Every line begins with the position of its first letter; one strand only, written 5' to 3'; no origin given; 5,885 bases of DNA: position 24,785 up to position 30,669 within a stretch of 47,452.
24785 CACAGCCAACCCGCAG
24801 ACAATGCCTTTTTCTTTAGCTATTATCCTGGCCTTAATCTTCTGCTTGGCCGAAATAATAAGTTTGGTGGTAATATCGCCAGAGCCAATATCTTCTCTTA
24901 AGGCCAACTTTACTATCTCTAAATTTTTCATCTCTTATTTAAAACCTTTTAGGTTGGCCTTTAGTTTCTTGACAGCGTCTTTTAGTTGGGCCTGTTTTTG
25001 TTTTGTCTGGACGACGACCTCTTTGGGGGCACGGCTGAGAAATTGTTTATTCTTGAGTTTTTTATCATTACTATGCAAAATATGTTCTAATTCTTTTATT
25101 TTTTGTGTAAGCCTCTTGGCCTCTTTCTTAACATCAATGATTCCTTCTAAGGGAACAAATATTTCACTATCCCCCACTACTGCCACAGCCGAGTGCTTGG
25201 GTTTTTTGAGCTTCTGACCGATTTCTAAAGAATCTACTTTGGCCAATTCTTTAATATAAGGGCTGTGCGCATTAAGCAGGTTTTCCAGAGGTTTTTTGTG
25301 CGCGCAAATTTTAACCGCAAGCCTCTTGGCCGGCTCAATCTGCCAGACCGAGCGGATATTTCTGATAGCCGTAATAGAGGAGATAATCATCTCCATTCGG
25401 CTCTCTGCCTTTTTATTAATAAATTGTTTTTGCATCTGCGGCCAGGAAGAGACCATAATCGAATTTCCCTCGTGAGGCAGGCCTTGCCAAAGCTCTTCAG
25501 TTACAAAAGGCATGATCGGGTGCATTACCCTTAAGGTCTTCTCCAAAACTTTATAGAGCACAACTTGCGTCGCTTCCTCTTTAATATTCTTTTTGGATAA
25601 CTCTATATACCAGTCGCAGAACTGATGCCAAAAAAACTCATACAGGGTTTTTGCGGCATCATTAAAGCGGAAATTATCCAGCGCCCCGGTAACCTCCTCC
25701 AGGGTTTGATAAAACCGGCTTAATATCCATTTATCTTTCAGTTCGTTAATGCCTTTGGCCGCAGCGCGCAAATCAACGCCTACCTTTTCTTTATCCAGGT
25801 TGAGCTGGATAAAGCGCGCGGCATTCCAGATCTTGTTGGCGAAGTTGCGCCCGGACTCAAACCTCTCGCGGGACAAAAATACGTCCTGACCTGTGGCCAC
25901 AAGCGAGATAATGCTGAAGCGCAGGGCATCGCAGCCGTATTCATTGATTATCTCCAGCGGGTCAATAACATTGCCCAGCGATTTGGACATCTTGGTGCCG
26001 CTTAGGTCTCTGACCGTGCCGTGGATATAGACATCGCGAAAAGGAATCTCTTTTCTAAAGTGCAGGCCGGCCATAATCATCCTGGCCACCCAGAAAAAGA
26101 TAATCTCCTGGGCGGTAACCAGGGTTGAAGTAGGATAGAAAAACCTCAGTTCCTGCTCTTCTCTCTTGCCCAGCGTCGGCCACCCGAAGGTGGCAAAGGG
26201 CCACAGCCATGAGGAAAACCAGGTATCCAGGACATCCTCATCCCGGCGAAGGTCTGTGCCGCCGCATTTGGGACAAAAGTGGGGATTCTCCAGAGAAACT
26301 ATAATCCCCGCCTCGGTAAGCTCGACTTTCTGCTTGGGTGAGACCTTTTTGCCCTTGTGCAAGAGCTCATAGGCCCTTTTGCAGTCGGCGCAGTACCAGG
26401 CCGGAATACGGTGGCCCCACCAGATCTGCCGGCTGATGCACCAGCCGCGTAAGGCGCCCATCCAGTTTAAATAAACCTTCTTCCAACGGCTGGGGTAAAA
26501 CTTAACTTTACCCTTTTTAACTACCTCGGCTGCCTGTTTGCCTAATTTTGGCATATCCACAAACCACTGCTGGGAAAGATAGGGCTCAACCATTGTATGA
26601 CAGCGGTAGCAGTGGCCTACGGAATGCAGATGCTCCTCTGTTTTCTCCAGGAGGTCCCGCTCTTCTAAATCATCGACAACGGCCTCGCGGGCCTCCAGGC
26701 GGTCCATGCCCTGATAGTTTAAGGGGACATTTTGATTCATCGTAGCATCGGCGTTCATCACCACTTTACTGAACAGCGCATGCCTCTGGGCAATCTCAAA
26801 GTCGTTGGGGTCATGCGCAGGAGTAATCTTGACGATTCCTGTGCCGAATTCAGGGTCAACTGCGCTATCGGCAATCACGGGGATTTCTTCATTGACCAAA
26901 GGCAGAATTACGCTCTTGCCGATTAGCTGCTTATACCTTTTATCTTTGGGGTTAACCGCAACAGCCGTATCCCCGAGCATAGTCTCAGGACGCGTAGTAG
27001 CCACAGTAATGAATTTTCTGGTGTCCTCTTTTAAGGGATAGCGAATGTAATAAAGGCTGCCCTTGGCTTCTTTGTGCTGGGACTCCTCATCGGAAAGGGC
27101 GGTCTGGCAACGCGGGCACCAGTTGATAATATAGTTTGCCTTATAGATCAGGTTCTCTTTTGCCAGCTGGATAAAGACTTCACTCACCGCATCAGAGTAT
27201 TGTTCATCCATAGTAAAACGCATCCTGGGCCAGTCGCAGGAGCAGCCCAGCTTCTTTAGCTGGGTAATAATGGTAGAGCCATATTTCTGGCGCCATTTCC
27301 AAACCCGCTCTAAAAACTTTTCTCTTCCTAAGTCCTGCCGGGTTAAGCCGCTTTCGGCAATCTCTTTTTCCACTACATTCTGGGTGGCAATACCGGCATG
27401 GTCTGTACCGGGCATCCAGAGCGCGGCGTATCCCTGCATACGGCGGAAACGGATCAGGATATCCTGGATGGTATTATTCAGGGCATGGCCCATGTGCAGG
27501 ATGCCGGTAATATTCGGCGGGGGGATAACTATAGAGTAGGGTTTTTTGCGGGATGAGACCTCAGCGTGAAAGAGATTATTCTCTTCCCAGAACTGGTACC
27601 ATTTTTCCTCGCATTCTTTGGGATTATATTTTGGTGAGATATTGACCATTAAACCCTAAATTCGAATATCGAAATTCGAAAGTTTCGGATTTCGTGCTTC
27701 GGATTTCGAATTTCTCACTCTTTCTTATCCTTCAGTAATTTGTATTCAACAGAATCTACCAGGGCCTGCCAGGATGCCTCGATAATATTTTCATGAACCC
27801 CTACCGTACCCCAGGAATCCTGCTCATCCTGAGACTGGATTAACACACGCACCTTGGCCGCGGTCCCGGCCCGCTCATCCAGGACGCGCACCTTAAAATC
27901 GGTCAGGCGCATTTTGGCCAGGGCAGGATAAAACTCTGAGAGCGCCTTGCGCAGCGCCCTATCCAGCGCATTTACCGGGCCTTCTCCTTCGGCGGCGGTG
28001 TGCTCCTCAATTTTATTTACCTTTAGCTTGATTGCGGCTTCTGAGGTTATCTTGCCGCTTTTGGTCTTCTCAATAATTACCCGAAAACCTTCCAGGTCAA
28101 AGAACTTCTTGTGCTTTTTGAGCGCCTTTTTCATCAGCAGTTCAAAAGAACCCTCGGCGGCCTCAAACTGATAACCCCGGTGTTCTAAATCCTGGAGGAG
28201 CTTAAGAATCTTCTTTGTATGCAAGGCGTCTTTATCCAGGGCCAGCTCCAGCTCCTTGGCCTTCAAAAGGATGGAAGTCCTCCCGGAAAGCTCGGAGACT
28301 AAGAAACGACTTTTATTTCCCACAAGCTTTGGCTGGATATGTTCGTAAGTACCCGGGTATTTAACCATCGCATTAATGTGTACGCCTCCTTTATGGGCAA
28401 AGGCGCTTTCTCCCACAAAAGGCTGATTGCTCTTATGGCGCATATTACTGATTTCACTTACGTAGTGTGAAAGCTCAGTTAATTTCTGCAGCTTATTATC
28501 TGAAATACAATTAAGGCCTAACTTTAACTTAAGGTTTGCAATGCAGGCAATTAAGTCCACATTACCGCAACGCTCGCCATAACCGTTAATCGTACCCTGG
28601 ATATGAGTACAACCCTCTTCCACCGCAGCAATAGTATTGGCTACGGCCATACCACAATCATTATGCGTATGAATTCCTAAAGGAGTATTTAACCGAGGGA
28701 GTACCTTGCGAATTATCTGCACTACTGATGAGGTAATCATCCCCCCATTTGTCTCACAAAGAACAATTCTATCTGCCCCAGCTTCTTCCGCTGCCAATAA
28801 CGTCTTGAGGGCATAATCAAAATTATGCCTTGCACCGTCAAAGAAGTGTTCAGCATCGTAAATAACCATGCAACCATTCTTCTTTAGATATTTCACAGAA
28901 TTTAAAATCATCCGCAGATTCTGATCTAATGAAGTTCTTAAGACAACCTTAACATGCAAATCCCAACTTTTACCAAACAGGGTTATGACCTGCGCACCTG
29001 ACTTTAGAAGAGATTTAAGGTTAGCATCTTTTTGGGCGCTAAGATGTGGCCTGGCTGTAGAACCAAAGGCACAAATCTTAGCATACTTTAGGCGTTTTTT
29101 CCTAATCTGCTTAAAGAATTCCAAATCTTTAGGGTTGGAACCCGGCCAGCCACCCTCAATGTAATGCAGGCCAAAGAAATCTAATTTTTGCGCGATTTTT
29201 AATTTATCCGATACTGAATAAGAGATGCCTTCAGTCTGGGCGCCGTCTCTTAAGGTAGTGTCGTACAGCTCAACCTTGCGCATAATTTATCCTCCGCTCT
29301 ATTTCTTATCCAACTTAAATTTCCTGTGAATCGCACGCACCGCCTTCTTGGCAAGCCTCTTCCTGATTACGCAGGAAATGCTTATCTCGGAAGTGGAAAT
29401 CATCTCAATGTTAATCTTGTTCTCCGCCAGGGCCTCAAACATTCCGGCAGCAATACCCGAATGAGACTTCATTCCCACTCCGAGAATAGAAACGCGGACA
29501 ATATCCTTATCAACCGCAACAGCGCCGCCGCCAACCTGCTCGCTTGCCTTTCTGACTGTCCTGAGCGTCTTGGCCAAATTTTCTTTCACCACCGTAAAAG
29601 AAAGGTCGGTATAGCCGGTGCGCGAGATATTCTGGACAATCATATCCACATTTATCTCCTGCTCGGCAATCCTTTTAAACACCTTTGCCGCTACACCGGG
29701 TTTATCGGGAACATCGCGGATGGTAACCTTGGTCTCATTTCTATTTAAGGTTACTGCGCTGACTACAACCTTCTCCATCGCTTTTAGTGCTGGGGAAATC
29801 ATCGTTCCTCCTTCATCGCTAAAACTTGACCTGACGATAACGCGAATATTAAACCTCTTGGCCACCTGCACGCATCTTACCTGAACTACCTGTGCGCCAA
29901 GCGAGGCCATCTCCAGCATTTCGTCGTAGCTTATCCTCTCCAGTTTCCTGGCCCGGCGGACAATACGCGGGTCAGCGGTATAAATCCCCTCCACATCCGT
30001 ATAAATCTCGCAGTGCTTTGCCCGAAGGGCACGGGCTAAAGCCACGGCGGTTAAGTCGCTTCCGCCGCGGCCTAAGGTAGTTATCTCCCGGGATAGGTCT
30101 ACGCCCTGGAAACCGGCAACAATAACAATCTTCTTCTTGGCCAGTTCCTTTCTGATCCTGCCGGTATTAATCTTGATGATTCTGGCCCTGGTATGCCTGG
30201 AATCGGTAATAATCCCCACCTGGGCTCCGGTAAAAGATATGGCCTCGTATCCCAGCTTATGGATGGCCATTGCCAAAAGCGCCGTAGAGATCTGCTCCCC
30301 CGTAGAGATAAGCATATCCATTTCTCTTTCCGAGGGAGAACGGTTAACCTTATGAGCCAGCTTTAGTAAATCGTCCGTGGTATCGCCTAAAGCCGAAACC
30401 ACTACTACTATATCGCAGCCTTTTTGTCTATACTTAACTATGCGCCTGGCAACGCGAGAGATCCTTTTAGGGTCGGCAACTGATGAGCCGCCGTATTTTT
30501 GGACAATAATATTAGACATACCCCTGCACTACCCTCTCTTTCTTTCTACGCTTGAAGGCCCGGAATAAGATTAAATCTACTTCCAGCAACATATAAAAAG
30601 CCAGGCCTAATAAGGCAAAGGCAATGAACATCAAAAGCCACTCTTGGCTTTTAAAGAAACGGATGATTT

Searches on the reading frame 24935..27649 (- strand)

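Call 59: search_protein_families(library=pfam, proteins=[window:24935-27649:-], max_evalue=0.001)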
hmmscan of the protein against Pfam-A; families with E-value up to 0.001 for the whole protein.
window:24935-27649:- (904 aa): 6 families
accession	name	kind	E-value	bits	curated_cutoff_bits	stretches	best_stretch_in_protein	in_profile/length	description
PF00133.28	tRNA-synt_1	-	1.3e-137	459.4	22.7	1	16-590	1-411/414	tRNA synthetases class I (I, L, M and V)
PF08264.19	Anticodon_1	-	4.3e-45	153.7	25.1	1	639-780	1-147/148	Anticodon-binding domain of tRNA ligase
PF09334.17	tRNA-synt_1g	-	5.5e-23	81.8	20.1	3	45-189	8-134/391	tRNA synthetases class I (M)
PF10458.14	Val_tRNA-synt_C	-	3.9e-10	40.3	25.9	1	839-902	1-64/66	Valyl tRNA synthetase tRNA binding arm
PF13603.12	tRNA-synt_1_2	-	1.1e-09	38.4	25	1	244-304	86-146/185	Leucyl-tRNA synthetase, editing domain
PF01406.26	tRNA-synt_1e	-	1e-05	25.5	27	0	536-582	236-282/301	tRNA synthetases class I (C) catalytic domain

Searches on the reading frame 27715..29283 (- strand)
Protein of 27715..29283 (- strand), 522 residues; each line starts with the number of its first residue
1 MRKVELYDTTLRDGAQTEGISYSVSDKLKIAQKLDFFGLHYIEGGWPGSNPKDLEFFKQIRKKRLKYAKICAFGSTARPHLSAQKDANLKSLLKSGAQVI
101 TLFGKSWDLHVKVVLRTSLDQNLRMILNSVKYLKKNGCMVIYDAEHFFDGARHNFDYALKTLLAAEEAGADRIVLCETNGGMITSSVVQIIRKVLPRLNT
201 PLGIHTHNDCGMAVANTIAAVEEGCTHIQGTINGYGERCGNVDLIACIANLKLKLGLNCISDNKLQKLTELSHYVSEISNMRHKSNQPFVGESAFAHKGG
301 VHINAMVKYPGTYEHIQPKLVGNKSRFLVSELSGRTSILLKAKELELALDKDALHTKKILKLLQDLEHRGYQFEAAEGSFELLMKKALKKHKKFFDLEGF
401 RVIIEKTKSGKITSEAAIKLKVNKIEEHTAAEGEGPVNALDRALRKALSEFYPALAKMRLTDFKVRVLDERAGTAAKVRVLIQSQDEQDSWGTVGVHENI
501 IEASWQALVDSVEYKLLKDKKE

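Call 59: search_protein_families(library=pfam, proteins=[window:27715-29283:-], max_evalue=0.001)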
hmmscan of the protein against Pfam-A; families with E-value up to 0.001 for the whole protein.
window:27715-29283:- (522 aa): 3 families
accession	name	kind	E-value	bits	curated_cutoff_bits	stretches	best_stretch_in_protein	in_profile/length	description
PF00682.25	HMGL-like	-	1.5e-50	172.5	29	1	3-275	1-260/260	HMGL-like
PF08502.15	LeuA_dimer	-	1.7e-28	99.5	24.9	1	376-515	3-130/131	LeuA allosteric (dimerisation) domain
PF22617.1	HCS_D2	-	5.1e-16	59.3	27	1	290-355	2-68/82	Homocitrate synthase post-HMGL domain-like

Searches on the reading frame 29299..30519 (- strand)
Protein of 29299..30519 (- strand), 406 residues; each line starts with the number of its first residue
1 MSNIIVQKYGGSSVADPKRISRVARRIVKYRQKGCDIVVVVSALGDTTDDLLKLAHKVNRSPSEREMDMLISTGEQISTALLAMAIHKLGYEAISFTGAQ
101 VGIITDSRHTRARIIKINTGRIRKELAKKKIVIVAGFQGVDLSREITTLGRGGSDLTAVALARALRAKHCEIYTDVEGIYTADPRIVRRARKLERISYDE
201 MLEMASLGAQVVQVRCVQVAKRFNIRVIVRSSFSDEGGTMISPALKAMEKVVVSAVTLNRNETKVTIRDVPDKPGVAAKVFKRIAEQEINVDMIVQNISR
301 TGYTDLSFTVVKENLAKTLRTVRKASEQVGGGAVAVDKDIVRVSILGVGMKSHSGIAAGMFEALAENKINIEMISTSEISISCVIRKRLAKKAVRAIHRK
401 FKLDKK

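Call 59: search_protein_families(library=pfam, proteins=[window:29299-30519:-], max_evalue=0.001)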
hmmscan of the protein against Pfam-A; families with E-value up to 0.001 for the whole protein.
window:29299-30519:- (406 aa): 4 families
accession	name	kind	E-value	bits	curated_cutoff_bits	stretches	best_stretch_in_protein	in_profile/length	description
PF00696.33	AA_kinase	-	5.2e-55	187.1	24.9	1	3-231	1-234/234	Amino acid kinase family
PF22468.2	ACT_9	-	7.4e-37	125.4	27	2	343-401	1-61/61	ACT domain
PF13840.12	ACT_7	-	3.2e-20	72.2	27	1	336-399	2-65/65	ACT domain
PF01842.31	ACT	-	1.8e-17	63.2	27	2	266-325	2-64/66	ACT domain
